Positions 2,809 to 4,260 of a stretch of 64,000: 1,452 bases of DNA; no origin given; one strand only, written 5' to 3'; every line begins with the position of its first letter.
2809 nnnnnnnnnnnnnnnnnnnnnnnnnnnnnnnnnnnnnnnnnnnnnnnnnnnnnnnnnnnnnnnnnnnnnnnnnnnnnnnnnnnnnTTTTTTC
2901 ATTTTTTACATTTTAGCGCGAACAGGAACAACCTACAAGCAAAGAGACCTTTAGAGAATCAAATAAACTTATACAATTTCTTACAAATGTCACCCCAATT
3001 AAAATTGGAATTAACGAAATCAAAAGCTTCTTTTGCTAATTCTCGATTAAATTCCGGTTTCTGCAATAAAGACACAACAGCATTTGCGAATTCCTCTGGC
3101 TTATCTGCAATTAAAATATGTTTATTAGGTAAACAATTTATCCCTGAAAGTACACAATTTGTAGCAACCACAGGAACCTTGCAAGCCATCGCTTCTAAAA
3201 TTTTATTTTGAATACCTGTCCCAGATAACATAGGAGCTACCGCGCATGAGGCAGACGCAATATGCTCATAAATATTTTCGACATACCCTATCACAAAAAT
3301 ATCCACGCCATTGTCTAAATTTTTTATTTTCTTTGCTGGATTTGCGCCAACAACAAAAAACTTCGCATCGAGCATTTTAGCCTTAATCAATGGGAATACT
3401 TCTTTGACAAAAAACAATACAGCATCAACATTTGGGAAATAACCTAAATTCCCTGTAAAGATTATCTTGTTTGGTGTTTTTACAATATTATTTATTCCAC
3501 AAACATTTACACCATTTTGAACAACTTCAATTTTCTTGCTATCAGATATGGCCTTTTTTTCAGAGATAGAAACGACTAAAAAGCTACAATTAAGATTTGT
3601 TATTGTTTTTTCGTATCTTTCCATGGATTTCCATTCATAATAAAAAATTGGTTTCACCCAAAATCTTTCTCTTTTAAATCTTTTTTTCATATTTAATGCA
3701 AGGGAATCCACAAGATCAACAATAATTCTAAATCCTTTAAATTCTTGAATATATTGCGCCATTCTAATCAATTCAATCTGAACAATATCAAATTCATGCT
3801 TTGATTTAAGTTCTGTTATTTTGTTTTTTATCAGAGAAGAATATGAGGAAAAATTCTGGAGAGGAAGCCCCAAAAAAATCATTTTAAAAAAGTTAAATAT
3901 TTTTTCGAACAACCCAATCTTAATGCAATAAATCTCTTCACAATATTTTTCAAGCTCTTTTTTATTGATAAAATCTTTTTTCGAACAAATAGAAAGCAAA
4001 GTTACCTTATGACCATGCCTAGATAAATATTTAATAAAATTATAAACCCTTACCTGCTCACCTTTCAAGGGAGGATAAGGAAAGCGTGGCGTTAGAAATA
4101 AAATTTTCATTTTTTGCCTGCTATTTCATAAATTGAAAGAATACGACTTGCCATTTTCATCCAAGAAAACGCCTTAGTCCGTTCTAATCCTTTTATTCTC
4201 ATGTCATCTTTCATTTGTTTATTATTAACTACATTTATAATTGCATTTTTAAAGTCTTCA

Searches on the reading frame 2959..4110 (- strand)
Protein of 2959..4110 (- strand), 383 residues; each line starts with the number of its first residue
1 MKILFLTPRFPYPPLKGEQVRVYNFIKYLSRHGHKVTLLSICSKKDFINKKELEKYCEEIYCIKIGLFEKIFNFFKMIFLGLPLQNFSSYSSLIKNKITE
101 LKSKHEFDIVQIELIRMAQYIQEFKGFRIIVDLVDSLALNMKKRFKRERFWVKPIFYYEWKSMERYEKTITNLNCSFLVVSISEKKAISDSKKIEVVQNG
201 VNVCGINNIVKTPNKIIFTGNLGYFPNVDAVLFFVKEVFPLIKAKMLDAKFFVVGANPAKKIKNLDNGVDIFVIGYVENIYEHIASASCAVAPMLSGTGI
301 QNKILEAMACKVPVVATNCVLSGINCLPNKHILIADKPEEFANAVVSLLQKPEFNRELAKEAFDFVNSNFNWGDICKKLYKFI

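Call 61: search_protein_families(library=pfam, proteins=[window:2959-4110:-], max_evalue=0.00001)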
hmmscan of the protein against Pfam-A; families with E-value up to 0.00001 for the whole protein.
window:2959-4110:- (383 aa): 3 families
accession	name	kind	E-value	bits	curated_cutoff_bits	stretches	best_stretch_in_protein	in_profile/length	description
PF13692.12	Glyco_trans_1_4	-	2.8e-29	102.6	27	1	214-350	2-141/142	Glycosyl transferases group 1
PF00534.26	Glycos_transf_1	-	2.4e-15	56.9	26.4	1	207-362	9-169/172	Glycosyl transferases group 1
PF13524.12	Glyco_trans_1_2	-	8.4e-08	32.7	25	1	297-375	60-138/144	Glycosyl transferase-like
